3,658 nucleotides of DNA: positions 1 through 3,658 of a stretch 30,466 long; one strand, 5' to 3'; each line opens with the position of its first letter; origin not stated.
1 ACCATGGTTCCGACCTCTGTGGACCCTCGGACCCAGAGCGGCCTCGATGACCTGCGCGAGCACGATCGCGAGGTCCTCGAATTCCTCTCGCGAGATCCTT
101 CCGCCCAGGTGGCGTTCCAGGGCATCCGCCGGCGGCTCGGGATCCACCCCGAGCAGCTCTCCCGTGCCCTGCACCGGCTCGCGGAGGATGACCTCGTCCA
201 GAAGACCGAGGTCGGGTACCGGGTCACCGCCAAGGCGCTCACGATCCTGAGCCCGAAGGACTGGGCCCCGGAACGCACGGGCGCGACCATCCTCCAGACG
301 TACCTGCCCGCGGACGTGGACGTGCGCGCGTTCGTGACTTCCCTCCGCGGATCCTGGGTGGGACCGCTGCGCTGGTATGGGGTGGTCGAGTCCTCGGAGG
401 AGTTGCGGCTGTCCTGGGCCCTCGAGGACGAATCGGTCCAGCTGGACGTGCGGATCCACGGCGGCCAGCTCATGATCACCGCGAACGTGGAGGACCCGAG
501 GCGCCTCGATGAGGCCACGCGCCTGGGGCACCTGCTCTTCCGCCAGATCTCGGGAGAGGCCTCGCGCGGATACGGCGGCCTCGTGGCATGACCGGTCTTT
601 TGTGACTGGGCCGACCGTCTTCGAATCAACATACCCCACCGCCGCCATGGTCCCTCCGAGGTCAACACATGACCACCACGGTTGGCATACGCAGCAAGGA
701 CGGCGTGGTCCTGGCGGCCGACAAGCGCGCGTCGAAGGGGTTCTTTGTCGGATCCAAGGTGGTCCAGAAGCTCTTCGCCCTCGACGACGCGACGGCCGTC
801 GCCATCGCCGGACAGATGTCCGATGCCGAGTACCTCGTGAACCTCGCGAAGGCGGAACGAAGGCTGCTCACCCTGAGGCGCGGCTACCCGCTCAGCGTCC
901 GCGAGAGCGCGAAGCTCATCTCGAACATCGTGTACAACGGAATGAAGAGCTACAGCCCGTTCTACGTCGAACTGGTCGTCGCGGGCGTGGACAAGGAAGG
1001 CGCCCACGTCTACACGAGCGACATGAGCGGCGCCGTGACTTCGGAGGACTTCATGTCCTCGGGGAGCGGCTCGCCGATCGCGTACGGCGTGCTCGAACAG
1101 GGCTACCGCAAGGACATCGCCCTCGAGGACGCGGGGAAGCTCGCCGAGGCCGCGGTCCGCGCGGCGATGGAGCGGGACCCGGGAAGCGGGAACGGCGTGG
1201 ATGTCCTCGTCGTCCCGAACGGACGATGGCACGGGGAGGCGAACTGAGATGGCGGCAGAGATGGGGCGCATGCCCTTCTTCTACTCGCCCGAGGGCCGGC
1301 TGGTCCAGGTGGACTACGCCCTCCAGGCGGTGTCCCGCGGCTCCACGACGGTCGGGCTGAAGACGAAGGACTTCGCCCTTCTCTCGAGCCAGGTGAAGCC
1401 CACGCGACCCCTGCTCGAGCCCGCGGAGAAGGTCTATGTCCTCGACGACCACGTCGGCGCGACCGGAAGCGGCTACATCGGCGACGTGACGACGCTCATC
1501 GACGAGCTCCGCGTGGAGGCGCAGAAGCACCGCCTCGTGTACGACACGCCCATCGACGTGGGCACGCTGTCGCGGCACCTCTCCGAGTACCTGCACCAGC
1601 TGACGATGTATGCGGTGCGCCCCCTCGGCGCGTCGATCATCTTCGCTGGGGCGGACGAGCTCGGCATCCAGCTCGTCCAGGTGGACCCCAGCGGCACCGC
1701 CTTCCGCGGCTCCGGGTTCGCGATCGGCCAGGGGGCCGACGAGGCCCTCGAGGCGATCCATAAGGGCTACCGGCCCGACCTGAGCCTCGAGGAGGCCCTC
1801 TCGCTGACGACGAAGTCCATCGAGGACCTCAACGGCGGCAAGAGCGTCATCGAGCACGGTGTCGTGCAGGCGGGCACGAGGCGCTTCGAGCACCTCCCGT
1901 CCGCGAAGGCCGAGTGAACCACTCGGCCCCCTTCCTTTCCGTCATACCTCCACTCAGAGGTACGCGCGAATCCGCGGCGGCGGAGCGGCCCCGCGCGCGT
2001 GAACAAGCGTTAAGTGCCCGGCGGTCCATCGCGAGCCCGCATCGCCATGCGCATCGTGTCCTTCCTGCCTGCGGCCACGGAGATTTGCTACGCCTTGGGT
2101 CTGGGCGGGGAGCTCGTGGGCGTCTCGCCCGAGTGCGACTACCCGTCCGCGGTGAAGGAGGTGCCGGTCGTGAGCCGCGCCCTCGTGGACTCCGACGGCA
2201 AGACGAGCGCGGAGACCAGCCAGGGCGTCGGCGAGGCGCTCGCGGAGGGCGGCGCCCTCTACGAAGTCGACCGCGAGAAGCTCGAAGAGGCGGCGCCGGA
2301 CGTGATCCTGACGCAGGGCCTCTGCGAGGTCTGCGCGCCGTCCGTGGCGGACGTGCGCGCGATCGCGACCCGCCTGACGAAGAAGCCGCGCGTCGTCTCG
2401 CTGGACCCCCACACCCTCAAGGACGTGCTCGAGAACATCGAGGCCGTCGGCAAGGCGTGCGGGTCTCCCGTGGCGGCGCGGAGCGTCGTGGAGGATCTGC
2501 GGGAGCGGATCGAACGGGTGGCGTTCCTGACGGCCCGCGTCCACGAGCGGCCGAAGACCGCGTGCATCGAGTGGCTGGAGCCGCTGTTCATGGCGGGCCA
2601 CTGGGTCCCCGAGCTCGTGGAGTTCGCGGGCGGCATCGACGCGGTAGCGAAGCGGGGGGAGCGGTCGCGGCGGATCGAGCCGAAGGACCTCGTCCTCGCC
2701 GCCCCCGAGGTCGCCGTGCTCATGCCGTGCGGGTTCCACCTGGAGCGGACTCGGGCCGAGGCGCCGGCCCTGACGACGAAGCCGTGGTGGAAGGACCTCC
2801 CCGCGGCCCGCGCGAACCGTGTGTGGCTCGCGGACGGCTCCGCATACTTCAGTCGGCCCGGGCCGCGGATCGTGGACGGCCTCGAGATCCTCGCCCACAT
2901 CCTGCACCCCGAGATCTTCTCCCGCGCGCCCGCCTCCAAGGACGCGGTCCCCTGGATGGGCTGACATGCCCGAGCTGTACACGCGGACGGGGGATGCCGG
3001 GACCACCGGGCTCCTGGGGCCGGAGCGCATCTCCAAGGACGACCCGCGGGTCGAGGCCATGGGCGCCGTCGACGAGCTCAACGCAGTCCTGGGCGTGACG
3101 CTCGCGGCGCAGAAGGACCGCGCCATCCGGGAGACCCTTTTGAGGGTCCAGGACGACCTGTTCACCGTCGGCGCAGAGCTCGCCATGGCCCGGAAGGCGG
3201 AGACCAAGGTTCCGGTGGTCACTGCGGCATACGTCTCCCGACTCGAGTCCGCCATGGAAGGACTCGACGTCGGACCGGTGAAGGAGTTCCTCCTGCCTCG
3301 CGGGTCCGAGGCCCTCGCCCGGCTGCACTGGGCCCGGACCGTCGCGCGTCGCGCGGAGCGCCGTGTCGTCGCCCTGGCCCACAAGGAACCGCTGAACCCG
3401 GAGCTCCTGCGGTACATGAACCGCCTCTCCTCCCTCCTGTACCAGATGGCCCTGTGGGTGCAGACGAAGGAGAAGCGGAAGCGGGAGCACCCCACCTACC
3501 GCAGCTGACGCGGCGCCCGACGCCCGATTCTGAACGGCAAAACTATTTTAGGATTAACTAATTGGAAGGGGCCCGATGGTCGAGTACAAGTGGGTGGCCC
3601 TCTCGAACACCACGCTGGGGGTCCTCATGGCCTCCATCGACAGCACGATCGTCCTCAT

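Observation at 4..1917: Adjacent beta-alpha proteasome gene pair behind a wHTH gene: candidate alternative 20S-like protease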

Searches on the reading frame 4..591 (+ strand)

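Call 3: search_protein_families(library=pfam, proteins=[window:4-591:+], max_evalue=0.01)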
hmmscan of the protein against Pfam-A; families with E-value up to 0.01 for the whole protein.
window:4-591:+ (195 aa): 4 families
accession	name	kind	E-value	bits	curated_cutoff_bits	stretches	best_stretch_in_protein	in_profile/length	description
PF12802.13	MarR_2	-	7.2e-06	26.5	27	1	23-69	9-54/61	MarR family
PF14394.12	DUF4423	-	0.00024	21.4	30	1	35-86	36-86/165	Domain of unknown function (DUF4423)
PF25213.1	HVO_A0261_N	-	0.00041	20.6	35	1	20-76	12-65/86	HVO_A0261 N-terminal domain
PF13545.12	HTH_Crp_2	-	0.0043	17.4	27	1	44-74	31-59/70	Crp-like helix-turn-helix domain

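Call 4: search_protein_families(library=ncbifam, proteins=[window:4-591:+], max_evalue=0.01)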
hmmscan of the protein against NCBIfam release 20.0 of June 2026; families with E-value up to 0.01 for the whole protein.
window:4-591:+ (195 aa): 1 family
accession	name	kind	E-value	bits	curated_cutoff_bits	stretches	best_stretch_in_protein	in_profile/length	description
NF033788.1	HTH_metalloreg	subfamily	0.0096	15.7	55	0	22-74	14-64/77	metalloregulator ArsR/SmtB family transcription factor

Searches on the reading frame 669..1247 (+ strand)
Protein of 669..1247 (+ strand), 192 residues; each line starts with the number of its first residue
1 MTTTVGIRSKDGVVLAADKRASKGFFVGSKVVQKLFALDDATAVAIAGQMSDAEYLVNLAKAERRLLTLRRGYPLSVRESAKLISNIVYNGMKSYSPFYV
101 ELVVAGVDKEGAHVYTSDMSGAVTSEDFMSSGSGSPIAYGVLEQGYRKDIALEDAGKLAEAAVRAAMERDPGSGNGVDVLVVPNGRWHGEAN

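Call 3: search_protein_families(library=pfam, proteins=[window:669-1247:+], max_evalue=0.01)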
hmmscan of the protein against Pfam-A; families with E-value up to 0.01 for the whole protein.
window:669-1247:+ (192 aa): 1 family
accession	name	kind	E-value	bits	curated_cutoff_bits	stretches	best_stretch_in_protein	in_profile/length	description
PF00227.31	Proteasome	-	1.1e-49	169.2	22.4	1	2-182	5-189/189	Proteasome subunit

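Call 4: search_protein_families(library=ncbifam, proteins=[window:669-1247:+], max_evalue=0.01)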
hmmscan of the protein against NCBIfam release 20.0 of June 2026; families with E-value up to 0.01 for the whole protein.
window:669-1247:+ (192 aa): 5 families
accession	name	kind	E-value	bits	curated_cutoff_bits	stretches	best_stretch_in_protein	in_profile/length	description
TIGR03634.1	arc_protsome_B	equivalog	2.7e-62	209.7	224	1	1-183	1-181/185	archaeal proteasome endopeptidase complex subunit beta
NF003075.0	PRK03996.1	subfamily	3.5e-31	108.4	219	1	2-172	37-208/248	archaeal proteasome endopeptidase complex subunit alpha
TIGR03633.1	arc_protsome_A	equivalog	1.1e-30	106.8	287.35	1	2-182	30-210/230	archaeal proteasome endopeptidase complex subunit alpha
TIGR03690.1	20S_bact_beta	equivalog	3.4e-18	66.2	191.9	1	2-174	6-182/222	proteasome subunit beta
TIGR03691.1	20S_bact_alpha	equivalog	2.5e-06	27.1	139.05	1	5-168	31-191/229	proteasome subunit alpha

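Call 68: search_solved_structures(query=window:669-1247:+, show_alignments=2, max_evalue=1e-20)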
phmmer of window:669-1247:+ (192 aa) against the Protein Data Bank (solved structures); distinct sequences matched with E-value up to 1e-20: 88 (the best 60 are shown).
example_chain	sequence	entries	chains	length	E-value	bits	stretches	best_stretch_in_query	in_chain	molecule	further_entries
6he5_1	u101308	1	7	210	3.9e-40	141.1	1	2-185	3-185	Proteasome subunit beta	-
1j2q_H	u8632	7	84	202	5.1e-40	140.7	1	2-185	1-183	Proteasome beta subunit | Proteasome subunit beta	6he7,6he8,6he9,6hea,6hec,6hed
3h4p_a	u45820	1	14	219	5.2e-40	140.7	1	1-183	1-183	Proteasome subunit beta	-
1pma_B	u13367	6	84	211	8.1e-33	117.3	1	2-183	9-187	PROTEASOME | Proteasome subunit beta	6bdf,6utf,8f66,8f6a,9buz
3c91_H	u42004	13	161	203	8.7e-33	117.2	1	2-183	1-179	Proteasome subunit beta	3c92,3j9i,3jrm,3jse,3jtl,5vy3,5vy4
1ya7_H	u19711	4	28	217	8.9e-33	117.1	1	2-183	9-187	Proteasome beta subunit | Proteasome subunit beta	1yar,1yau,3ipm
6z46_H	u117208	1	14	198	3.4e-30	108.7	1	3-184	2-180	Proteasome subunit beta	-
6td5_L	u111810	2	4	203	3.5e-29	105.5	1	2-187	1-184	Proteasome subunit beta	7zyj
8olu_L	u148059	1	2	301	8e-29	104.3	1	2-187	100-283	Proteasome subunit beta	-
6qm7_L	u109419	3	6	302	8.1e-29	104.3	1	2-187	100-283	Proteasome beta5 chain | Proteasome subunit beta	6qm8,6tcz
9f9p_L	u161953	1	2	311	1.3e-28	103.6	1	2-187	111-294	Proteasome subunit beta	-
9f9t_L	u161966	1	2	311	1.3e-28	103.6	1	2-187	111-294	Proteasome subunit beta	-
3h4p_A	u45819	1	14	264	8.9e-27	97.6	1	2-181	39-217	Proteasome subunit alpha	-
8ysx_C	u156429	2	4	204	1.1e-25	94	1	2-182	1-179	Proteasome subunit beta type-8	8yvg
5l5a_K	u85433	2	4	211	5.7e-25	91.7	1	2-187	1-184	Proteasome subunit beta type-8,Proteasome subunit beta type-5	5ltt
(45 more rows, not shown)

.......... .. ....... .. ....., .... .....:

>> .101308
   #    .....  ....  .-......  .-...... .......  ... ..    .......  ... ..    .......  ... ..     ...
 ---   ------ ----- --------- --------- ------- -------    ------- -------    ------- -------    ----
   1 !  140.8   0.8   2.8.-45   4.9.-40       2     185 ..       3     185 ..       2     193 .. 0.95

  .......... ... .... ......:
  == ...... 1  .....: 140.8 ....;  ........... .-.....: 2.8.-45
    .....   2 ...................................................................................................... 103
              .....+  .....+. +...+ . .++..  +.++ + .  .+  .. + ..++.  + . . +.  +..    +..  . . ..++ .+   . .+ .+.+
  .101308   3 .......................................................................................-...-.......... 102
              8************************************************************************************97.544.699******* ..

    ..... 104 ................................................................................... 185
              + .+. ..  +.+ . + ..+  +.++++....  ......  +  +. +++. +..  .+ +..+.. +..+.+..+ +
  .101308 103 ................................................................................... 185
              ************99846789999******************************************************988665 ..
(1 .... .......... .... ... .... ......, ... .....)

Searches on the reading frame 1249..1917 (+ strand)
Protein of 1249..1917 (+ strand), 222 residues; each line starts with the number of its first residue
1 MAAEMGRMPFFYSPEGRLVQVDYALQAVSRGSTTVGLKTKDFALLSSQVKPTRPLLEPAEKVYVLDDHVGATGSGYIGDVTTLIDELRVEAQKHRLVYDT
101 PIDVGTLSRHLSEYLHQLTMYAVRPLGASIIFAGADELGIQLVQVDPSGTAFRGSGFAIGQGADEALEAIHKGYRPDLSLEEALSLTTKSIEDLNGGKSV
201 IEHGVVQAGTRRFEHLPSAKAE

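Call 3: search_protein_families(library=pfam, proteins=[window:1249-1917:+], max_evalue=0.01)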
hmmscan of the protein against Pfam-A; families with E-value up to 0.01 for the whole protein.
window:1249-1917:+ (222 aa): 2 families
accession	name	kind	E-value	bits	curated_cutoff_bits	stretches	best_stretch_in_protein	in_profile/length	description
PF00227.31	Proteasome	-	1.2e-40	139.6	22.4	1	28-194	1-173/189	Proteasome subunit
PF10584.14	Proteasome_A_N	-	1.6e-06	28.1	27.7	1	12-27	8-23/23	Proteasome subunit A N-terminal signature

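Call 4: search_protein_families(library=ncbifam, proteins=[window:1249-1917:+], max_evalue=0.01)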
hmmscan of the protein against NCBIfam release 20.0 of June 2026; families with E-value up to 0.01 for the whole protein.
window:1249-1917:+ (222 aa): 5 families
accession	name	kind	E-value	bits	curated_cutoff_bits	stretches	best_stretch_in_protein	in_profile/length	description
NF003075.0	PRK03996.1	subfamily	1.3e-52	178.6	219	1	11-218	16-229/248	archaeal proteasome endopeptidase complex subunit alpha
TIGR03633.1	arc_protsome_A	equivalog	1.5e-48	165.3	287.35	1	11-217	9-221/230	archaeal proteasome endopeptidase complex subunit alpha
TIGR03634.1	arc_protsome_B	equivalog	8.5e-24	84.2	224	1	31-192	1-162/185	archaeal proteasome endopeptidase complex subunit beta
TIGR03690.1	20S_bact_beta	equivalog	0.0003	20.6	191.9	1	59-193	36-173/222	proteasome subunit beta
TIGR03691.1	20S_bact_alpha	equivalog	0.0054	16.2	139.05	0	8-200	3-196/229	proteasome subunit alpha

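Call 12: find_homologous_proteins(query=window:1249-1917:+, max_evalue=1e-20)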
Query window:1249-1917:+ (222 aa): 1544 proteins with E <= 1e-20 among 2111 candidates; the best 120 are listed.
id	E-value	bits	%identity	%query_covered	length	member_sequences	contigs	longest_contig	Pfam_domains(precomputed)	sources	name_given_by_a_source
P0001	2.3e-129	447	92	99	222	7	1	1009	PF00227.32,PF10584.15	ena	-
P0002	2.9e-129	447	93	99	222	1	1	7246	PF00227.32,PF10584.15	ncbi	-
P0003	1.8e-128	444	92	100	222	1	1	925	PF00227.32,PF10584.15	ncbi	-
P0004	3.5e-128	443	93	97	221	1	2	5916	PF00227.32,PF10584.15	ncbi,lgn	-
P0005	5.6e-128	443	91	99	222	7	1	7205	PF00227.32,PF10584.15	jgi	jgi:proteasome alpha subunit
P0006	1.7e-127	441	91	99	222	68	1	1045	PF00227.32,PF10584.15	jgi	jgi:proteasome alpha subunit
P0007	8.4e-127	439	93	97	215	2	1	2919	PF00227.32,PF10584.15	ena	-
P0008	1.9e-126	438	90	97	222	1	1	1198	PF00227.32,PF10584.15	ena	-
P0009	3.1e-126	437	90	97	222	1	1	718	PF00227.32,PF10584.15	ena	-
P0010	4.9e-125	433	90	99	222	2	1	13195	PF00227.32,PF10584.15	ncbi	-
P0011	1.6e-121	422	86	100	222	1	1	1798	PF00227.32,PF10584.15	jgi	jgi:proteasome alpha subunit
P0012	1.9e-118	412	87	97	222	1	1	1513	PF00227.32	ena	-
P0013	1.1e-117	409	83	100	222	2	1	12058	PF00227.32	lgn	-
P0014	2.1e-114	398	81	100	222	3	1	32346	PF00227.32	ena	-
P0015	9.6e-114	396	81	100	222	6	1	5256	PF00227.32,PF10584.15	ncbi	-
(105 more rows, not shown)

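Call 16: search_protein_representatives(protein=window:1249-1917:+)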
Query: 222 residues. Proteins with E-value up to 0.001 (for the whole library): 3035; up to 1e-10: 959; up to 1e-30: 45. The best 150 are listed.
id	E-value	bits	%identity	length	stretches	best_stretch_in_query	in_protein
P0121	3.4e-85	301.3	62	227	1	3-218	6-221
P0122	2.1e-81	288.9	78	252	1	24-188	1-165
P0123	1.9e-76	272.7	76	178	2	1-104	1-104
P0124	1.4e-73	263.4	81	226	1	1-146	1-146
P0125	7.5e-72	257.7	40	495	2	10-190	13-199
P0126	1.2e-59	217.8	76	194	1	1-135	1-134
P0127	4.1e-55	203.0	85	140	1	1-109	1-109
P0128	1.3e-52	194.8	84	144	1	1-107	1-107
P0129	1.1e-47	178.8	75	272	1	100-217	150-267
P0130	8.9e-47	175.8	39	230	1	7-214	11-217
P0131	1.3e-42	162.2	59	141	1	21-149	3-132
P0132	1.1e-41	159.2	81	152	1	1-95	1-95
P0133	8.1e-41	156.3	63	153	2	81-155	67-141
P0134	1.4e-40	155.6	73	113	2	127-207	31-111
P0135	9.8e-40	152.8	63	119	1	6-111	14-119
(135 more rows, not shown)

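Call 29: find_encoding_contigs(protein=P0121, flank=6000, max_places=4)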
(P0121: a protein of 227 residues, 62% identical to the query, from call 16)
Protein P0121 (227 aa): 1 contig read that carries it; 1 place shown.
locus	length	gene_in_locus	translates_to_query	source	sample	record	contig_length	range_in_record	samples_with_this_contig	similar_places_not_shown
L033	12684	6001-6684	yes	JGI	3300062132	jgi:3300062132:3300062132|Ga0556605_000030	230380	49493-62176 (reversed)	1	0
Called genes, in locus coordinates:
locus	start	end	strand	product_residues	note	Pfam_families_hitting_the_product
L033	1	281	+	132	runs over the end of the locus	-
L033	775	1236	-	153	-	PF13470:PIN_3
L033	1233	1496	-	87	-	PF04014:MazE_antitoxin (weak)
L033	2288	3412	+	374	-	-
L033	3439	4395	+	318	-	PF01408:GFO_IDH_MocA, PF22725:GFO_IDH_MocA_C3, PF02894:GFO_IDH_MocA_C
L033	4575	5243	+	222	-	PF12802:MarR_2 (weak), PF25213:HVO_A0261_N (weak)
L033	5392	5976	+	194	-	PF00227:Proteasome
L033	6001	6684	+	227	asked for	PF00227:Proteasome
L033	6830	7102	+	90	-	-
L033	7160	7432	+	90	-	PF03966:Trm112p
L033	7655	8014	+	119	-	PF00132:Hexapep (weak), PF14602:Hexapep_2 (faint), PF25084:LbH_EIF2B (faint), PF25087:GMPPB_C (faint), PF00132:Hexapep (weak)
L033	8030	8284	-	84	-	-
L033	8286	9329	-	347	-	PF00953:Glycos_transf_4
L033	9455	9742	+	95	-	PF21473:OB_Ssb-like, PF01336:tRNA_anti-codon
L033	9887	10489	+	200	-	PF00081:Sod_Fe_N, PF02777:Sod_Fe_C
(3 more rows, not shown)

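Call 30: find_encoding_contigs(protein=P0130, flank=6000, max_places=4)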
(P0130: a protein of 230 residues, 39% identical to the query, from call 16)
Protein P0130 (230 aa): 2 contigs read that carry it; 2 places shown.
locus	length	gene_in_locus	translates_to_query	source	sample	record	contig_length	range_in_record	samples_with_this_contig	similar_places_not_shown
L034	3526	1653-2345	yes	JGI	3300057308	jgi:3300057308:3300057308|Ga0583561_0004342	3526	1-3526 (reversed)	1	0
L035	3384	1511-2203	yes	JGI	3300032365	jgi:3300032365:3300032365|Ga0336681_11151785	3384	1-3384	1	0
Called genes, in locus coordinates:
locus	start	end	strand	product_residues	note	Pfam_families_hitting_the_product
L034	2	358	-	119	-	?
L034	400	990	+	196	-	-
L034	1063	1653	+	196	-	PF00227:Proteasome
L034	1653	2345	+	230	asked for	PF10584:Proteasome_A_N, PF00227:Proteasome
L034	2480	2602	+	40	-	-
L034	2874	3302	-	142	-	PF01592:NifU_N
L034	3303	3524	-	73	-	?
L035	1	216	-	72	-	?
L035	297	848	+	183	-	-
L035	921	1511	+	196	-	PF00227:Proteasome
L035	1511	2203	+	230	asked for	PF10584:Proteasome_A_N, PF00227:Proteasome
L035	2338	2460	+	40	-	-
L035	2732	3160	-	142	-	PF01592:NifU_N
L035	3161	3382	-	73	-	?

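Call 67: search_solved_structures(query=window:1249-1917:+, show_alignments=2, max_evalue=1e-20)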
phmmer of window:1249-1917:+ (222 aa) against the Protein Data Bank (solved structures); distinct sequences matched with E-value up to 1e-20: 168 (the best 60 are shown).
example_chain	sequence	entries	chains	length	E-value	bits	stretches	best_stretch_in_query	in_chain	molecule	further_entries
9f9p_B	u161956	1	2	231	3.1e-39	138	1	12-197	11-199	Proteasome subunit alpha type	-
9f9t_B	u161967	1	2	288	6.1e-39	137.1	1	12-197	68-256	Proteasome 20S B subunit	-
6he5_A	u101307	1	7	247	8.2e-39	136.7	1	10-189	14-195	Proteasome subunit alpha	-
6he8_A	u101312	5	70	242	8.5e-39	136.6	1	10-189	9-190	Proteasome subunit alpha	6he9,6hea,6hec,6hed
1j2q_A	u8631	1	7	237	1.2e-38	136.2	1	11-189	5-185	Proteasome alpha subunit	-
6he7_A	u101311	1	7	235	1.5e-38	135.9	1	12-189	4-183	Proteasome subunit alpha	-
7qve_l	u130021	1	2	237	6e-38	133.9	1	10-190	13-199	Proteasome subunit alpha type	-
1j2p_A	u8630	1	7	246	1.5e-37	132.6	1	10-189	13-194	Proteasome alpha subunit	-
9s34_H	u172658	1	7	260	2.7e-37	131.7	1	9-215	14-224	Proteasome subunit alpha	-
8f66_A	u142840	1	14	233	1.5e-36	129.3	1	10-193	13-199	Proteasome subunit alpha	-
6utf_O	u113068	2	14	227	3.2e-36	128.2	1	11-193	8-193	Proteasome subunit alpha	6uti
3h4p_A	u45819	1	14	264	6.7e-36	127.2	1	10-194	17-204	Proteasome subunit alpha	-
1yau_A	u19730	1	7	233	8.2e-36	126.9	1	6-193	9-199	Proteasome alpha subunit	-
2ku2_A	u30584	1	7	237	8.6e-36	126.8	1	6-193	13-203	Proteasome subunit alpha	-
6qm7_B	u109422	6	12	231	1.3e-35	126.2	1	12-204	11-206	Proteasome alpha2 chain | Proteasome subunit alpha type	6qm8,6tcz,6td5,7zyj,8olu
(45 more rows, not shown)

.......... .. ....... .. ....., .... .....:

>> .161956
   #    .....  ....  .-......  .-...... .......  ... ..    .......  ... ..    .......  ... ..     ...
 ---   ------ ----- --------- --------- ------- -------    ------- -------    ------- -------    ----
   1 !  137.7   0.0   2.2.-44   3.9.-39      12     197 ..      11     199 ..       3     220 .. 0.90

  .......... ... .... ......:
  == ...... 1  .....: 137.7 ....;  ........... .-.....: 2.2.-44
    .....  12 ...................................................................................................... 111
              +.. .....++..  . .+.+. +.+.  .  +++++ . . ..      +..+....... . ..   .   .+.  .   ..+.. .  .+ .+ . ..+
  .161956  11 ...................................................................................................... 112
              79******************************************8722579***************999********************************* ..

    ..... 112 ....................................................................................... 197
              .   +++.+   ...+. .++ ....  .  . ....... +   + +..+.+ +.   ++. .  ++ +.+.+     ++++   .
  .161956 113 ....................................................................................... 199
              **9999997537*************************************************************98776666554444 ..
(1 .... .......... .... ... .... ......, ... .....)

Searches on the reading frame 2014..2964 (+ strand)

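Call 78: search_protein_families(library=pfam, proteins=[window:2014-2964:+], max_evalue=0.001)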
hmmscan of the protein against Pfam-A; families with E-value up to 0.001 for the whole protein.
window:2014-2964:+ (316 aa): 1 family
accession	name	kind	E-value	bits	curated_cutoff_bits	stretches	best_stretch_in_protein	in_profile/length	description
PF01497.23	Peripla_BP_2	-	4.5e-15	56.2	27.5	1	14-275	1-233/235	Periplasmic binding protein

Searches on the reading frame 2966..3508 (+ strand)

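Call 78: search_protein_families(library=pfam, proteins=[window:2966-3508:+], max_evalue=0.001)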
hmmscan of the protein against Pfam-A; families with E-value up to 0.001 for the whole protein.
window:2966-3508:+ (180 aa): 1 family
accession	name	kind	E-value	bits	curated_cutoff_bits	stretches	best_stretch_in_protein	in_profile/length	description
PF01923.23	Cob_adeno_trans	-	4.9e-54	183.4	24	1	4-164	1-170/171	Cobalamin adenosyltransferase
